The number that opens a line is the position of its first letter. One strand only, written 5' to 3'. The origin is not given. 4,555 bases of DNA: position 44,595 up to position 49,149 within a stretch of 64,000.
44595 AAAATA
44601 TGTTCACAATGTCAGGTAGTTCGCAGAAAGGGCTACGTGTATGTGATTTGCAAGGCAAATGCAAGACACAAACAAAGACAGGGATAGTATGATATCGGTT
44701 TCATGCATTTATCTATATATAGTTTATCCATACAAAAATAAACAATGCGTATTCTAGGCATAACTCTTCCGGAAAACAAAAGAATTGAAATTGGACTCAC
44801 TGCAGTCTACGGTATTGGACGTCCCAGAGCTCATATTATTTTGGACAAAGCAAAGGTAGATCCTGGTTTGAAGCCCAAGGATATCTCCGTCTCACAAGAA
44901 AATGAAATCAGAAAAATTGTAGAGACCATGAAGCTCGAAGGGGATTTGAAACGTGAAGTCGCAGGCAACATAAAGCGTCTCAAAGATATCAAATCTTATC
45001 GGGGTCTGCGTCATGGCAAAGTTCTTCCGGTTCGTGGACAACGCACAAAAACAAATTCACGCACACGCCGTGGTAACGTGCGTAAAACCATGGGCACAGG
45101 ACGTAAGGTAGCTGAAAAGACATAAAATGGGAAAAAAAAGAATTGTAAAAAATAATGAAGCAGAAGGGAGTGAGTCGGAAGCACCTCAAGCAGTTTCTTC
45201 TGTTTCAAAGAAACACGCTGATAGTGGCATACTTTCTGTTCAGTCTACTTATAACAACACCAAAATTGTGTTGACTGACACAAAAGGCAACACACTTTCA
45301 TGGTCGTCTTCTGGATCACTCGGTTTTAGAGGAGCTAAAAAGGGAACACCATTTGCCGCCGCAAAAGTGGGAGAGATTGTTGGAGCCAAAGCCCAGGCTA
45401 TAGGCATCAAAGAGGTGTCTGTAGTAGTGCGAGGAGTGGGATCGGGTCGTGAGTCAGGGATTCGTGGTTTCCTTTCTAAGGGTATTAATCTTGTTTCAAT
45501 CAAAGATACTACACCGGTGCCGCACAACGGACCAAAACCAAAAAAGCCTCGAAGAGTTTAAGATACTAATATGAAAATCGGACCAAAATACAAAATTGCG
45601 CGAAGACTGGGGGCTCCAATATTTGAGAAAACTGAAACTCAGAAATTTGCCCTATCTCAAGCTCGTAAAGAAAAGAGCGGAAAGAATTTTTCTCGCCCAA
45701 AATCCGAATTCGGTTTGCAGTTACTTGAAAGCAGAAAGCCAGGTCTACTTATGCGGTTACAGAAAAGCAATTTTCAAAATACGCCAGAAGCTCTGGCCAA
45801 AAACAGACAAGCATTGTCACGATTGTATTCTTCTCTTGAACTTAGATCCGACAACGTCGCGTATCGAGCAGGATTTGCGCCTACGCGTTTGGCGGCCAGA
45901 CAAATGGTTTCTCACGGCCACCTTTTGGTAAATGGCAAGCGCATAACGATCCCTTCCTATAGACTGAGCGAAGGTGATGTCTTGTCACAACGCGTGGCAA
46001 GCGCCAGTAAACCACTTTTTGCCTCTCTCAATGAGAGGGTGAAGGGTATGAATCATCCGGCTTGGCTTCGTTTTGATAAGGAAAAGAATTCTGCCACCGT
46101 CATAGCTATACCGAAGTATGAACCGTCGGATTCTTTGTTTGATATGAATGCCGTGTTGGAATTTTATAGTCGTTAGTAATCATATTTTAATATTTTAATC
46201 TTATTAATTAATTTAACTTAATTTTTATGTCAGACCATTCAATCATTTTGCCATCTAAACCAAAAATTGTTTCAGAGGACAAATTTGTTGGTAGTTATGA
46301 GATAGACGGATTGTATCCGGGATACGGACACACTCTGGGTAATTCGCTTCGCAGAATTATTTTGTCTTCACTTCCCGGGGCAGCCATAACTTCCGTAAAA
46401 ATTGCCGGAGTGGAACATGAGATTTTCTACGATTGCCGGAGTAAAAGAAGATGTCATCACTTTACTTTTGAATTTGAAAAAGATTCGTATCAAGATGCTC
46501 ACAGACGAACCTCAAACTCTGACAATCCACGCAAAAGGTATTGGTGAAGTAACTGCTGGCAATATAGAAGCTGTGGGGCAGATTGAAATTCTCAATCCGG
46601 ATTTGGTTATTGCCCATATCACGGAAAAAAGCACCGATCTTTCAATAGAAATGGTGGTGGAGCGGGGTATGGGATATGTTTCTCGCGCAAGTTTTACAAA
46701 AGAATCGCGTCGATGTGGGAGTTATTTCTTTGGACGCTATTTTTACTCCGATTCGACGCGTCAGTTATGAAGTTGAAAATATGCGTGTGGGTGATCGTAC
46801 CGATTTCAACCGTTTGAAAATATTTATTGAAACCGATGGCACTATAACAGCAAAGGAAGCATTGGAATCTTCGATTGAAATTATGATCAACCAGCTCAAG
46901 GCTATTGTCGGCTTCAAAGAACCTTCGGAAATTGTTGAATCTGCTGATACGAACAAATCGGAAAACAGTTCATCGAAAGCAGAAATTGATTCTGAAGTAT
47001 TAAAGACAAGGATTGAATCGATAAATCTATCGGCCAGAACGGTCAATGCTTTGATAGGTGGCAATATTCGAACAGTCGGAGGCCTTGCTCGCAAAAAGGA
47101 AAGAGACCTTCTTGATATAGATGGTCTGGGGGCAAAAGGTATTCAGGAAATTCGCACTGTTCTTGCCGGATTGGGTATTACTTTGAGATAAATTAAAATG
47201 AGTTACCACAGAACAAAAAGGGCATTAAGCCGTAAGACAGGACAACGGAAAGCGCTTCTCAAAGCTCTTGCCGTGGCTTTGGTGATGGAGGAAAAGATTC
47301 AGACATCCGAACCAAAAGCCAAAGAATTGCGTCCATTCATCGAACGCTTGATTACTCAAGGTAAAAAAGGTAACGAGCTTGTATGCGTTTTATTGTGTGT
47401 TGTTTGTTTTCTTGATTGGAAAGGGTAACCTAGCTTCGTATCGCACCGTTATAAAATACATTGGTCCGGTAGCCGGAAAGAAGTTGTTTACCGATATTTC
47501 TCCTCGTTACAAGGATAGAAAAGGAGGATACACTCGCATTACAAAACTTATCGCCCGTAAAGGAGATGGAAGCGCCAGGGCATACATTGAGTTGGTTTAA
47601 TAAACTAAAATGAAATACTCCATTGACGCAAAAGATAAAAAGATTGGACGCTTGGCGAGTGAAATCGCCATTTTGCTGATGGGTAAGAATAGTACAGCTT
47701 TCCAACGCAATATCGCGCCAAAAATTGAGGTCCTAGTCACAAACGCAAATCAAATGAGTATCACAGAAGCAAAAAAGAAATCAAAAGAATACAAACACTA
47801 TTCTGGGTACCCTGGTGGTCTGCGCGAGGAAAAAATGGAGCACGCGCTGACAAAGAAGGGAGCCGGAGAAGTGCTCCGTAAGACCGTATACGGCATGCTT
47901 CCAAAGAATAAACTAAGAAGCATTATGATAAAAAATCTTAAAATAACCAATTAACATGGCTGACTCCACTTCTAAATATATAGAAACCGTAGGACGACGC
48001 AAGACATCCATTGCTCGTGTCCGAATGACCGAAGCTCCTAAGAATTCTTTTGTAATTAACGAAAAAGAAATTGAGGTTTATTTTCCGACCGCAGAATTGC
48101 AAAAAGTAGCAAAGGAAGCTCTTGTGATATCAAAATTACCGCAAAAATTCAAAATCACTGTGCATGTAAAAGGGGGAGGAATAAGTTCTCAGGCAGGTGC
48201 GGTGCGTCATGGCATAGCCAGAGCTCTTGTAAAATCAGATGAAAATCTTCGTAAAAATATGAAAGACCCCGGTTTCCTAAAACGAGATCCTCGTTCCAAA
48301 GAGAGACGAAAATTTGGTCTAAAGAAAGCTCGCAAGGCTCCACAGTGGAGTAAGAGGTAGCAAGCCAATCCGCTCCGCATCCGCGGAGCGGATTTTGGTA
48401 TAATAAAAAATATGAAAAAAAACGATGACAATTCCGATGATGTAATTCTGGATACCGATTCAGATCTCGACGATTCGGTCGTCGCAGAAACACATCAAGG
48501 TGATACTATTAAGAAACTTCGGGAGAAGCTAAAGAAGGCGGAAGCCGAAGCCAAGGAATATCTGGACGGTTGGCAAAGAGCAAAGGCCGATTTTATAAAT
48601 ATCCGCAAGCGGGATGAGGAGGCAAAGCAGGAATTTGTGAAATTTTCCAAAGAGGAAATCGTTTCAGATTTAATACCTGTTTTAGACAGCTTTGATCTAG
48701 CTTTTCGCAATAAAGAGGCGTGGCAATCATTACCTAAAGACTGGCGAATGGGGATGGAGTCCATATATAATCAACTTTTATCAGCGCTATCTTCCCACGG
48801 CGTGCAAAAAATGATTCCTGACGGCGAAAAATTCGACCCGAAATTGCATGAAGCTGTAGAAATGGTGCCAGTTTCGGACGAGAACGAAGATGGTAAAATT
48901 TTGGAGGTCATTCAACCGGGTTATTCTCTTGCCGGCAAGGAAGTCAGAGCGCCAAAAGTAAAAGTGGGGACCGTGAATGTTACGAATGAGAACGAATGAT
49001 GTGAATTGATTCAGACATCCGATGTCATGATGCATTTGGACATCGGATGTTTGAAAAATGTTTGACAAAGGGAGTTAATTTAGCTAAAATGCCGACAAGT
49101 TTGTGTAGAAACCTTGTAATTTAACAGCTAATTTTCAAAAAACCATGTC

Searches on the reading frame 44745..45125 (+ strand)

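Call 62: search_protein_families(library=pfam, proteins=[window:44745-45125:+], max_evalue=0.001)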
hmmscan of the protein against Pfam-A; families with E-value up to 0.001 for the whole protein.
window:44745-45125:+ (126 aa): 1 family
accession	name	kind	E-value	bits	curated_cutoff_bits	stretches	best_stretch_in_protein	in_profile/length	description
PF00416.27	Ribosomal_S13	-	6.5e-28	98.1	31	1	2-107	1-128/128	Ribosomal protein S13/S18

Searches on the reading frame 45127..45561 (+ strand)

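Call 62: search_protein_families(library=pfam, proteins=[window:45127-45561:+], max_evalue=0.001)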
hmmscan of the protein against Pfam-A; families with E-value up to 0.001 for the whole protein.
window:45127-45561:+ (144 aa): 2 families
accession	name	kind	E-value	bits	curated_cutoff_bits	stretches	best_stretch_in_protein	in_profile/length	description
PF00411.24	Ribosomal_S11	-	1e-30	106.8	25.1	1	34-143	1-110/110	Ribosomal protein S11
PF00861.27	Ribosomal_L18p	-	0.00044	21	27.8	1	38-97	29-89/116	Ribosomal L18 of archaea, bacteria, mitoch. and chloroplast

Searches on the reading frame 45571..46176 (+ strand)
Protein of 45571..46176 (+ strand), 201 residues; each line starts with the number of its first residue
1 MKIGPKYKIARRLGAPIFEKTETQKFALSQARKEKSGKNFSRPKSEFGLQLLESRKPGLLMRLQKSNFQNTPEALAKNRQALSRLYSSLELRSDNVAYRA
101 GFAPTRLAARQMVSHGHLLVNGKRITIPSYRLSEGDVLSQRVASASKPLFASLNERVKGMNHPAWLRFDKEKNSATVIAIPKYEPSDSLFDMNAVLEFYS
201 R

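Call 62: search_protein_families(library=pfam, proteins=[window:45571-46176:+], max_evalue=0.001)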
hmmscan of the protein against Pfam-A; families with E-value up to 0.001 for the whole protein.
window:45571-46176:+ (201 aa): 1 family
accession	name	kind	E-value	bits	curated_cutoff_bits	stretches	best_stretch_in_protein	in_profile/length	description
PF01479.30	S4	-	6.4e-18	64.7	22.8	1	94-138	4-48/48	S4 domain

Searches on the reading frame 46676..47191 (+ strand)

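Call 62: search_protein_families(library=pfam, proteins=[window:46676-47191:+], max_evalue=0.001)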
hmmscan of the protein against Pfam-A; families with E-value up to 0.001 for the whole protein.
window:46676-47191:+ (171 aa): 2 families
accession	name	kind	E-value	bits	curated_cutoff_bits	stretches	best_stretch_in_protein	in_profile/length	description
PF03118.21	RNA_pol_A_CTD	-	6.5e-14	51.9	23.8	1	105-164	7-66/67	Bacterial RNA polymerase, alpha chain C terminal domain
PF01193.29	RNA_pol_L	-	6.9e-08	32.5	24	1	21-74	27-74/74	RNA polymerase Rpb3/Rpb11 dimerisation domain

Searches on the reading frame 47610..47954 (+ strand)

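Call 62: search_protein_families(library=pfam, proteins=[window:47610-47954:+], max_evalue=0.001)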
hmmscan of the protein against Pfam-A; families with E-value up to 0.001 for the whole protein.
window:47610-47954:+ (114 aa): 1 family
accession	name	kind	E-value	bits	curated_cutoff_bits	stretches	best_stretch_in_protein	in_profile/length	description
PF00572.24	Ribosomal_L13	-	5.6e-30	104.3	23.8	1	3-112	4-112/119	Ribosomal protein L13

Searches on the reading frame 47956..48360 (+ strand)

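Call 62: search_protein_families(library=pfam, proteins=[window:47956-48360:+], max_evalue=0.001)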
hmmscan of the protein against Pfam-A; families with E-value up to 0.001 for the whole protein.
window:47956-48360:+ (134 aa): 1 family
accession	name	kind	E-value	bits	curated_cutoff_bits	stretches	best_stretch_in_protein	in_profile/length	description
PF00380.25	Ribosomal_S9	-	9.3e-42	142.8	22.5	1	13-134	1-121/121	Ribosomal protein S9/S16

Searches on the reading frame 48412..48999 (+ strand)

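Call 62: search_protein_families(library=pfam, proteins=[window:48412-48999:+], max_evalue=0.001)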
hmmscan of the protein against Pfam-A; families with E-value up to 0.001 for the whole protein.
window:48412-48999:+ (195 aa): 1 family
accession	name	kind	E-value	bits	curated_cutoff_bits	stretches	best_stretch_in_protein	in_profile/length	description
PF01025.24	GrpE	-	6.4e-42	143.5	25.8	1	26-186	6-164/165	GrpE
